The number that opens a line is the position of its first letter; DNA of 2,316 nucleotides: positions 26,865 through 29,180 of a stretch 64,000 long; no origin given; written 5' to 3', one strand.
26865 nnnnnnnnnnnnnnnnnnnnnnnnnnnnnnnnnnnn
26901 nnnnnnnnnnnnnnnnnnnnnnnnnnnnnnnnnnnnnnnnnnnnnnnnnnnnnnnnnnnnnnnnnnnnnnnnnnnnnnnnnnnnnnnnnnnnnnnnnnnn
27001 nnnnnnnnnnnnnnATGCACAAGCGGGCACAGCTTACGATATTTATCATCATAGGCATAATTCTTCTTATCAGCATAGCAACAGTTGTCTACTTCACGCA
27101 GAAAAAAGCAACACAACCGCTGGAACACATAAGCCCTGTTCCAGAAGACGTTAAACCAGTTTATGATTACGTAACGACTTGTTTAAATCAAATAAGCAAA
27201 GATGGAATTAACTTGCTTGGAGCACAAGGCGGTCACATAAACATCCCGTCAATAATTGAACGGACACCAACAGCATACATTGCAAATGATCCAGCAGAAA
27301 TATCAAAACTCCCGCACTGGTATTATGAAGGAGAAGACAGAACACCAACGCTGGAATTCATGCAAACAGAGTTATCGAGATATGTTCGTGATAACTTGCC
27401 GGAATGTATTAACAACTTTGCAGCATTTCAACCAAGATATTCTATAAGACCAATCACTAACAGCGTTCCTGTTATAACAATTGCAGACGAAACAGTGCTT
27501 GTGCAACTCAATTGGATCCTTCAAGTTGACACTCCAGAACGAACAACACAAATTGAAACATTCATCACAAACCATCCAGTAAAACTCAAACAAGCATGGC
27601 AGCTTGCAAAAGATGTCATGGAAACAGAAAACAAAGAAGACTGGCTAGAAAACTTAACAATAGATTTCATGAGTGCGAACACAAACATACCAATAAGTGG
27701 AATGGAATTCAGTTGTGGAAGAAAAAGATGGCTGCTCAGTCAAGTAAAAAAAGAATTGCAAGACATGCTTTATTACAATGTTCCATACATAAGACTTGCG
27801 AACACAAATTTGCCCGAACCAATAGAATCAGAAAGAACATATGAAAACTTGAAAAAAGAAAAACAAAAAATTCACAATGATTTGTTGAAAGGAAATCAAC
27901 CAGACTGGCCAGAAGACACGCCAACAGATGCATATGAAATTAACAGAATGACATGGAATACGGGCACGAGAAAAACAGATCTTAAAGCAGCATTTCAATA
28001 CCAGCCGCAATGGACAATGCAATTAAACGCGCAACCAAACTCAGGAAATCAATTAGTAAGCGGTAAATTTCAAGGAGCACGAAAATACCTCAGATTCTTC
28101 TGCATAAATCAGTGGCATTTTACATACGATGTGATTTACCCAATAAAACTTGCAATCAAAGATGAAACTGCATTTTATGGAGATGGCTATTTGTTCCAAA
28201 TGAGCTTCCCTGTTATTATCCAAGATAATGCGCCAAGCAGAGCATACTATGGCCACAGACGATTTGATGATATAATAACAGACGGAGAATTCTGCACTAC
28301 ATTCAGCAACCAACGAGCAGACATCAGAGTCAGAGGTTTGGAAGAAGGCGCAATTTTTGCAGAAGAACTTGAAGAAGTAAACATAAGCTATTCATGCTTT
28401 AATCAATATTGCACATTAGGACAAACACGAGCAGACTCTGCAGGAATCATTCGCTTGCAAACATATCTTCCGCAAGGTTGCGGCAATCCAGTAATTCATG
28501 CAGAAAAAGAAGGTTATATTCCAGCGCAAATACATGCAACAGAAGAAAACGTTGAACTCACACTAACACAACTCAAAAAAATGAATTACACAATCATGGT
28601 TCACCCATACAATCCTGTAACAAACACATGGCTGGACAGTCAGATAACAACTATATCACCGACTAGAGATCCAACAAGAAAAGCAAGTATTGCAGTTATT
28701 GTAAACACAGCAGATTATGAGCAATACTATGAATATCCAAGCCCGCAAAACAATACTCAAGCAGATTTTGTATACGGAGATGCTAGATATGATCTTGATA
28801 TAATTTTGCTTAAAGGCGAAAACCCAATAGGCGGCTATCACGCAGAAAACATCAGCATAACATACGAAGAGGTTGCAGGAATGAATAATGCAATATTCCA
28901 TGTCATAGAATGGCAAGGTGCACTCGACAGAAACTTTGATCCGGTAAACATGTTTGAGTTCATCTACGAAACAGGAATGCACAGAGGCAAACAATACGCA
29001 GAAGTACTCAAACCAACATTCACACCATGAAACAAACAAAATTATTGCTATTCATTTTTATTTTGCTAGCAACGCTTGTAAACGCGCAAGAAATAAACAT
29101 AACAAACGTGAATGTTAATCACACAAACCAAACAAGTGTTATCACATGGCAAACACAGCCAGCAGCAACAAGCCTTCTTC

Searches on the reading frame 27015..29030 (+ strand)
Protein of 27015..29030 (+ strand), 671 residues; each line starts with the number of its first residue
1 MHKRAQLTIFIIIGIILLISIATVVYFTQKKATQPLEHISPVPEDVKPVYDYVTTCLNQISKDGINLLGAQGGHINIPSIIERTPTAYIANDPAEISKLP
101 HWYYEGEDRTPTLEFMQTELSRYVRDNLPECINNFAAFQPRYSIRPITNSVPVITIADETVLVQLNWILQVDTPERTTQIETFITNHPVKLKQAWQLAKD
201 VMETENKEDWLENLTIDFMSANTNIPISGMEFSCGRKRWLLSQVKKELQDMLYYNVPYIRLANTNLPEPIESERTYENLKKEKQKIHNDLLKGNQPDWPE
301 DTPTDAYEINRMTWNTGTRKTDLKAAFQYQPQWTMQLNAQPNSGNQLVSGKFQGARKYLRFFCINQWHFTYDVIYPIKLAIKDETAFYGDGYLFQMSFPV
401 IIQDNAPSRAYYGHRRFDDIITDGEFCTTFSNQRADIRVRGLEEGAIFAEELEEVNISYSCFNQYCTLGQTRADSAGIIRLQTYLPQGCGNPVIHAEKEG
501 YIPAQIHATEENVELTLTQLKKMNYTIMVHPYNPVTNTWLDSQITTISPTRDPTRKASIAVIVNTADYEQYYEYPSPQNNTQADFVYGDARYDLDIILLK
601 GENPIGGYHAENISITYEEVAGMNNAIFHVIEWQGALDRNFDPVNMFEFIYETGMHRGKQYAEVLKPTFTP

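Call 3: search_protein_families(library=pfam, proteins=[window:27015-29030:+], max_evalue=0.01)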
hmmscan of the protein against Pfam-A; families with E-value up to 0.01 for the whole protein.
window:27015-29030:+ (671 aa): 0 families

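Call 19: search_protein_families(library=padloc, proteins=[window:27015-29030:+], max_evalue=0.01)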
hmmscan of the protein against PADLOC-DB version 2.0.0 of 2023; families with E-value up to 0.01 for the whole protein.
window:27015-29030:+ (671 aa): 0 families

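Call 35: find_homologous_proteins(query=window:27015-29030:+, max_evalue=0.00001)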
Query window:27015-29030:+ (671 aa): 142 proteins with E <= 0.00001 among 6742 candidates; the best 120 are listed.
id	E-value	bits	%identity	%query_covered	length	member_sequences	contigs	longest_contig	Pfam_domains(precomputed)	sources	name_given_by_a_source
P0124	0.0e+0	1571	100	100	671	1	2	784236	-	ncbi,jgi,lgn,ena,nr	ncbi:hypothetical protein COV18_05900 [Candidatus Woesearchaeota archaeon CG10_big_fil_rev_8_21_14_0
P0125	2.6e-247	841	51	100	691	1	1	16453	-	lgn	-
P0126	4.7e-246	837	53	100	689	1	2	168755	-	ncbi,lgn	-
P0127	9.4e-242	822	51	100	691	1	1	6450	-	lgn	-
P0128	9.2e-241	819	52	100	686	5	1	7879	-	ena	-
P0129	6.0e-239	813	49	100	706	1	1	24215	-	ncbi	-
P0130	6.4e-239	813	51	100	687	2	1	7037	-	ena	-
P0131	5.8e-237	807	54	94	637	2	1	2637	-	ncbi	-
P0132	6.1e-236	803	51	99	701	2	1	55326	-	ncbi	-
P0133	1.1e-235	802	50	100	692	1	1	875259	-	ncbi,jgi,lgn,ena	-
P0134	3.4e-235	801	51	100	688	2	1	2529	-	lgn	-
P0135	7.4e-232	790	50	100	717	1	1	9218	-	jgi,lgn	jgi:hypothetical protein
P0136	9.3e-232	789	50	100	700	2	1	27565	-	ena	-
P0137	1.1e-231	789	50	99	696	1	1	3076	-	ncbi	-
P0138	2.2e-231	788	51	100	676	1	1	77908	-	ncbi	ncbi:MAG: hypothetical protein QW165_01970 [Candidatus Woesearchaeota archaeon]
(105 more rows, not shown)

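Call 37: find_encoding_contigs(protein=P0126, flank=8000, max_places=1)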
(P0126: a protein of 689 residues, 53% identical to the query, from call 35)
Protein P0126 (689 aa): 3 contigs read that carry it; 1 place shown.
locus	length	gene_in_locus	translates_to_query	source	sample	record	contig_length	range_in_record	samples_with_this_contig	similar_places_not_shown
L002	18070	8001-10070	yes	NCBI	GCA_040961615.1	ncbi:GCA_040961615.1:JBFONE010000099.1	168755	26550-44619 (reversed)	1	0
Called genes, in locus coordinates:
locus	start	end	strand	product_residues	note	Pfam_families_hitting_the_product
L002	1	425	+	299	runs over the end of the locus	-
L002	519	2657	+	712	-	-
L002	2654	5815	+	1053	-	-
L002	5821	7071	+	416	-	-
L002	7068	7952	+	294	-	-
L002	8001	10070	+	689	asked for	-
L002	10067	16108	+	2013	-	PF05345:He_PIG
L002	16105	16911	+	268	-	-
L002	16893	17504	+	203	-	-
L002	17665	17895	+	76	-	-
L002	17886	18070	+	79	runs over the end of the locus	-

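Call 38: find_encoding_contigs(protein=P0133, flank=8000, max_places=1)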
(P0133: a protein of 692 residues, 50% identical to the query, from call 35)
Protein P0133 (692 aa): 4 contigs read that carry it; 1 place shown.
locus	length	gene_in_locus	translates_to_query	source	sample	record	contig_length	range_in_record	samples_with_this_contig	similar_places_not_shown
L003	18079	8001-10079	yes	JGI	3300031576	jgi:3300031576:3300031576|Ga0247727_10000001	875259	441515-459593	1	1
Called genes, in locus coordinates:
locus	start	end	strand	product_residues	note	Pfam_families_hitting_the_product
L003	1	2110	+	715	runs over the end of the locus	-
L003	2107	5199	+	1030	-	-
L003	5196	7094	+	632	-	-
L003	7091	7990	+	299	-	-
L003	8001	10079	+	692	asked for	-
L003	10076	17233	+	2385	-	-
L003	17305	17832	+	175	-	PF22600:MTPAP-like_central (faint), PF01909:NTP_transf_2, PF18765:Polbeta (weak)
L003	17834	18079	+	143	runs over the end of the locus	-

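Call 39: find_encoding_contigs(protein=P0132, flank=8000, max_places=1)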
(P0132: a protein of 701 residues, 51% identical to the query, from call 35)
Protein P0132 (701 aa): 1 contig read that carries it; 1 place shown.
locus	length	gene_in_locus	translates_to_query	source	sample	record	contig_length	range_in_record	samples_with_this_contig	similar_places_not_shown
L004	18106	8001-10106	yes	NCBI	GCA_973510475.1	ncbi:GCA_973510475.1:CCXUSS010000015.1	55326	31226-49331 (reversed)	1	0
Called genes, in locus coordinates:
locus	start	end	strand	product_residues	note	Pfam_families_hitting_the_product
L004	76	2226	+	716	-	-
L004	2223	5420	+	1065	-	-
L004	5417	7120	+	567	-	-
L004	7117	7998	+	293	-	-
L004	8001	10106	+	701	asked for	-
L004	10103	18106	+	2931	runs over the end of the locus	-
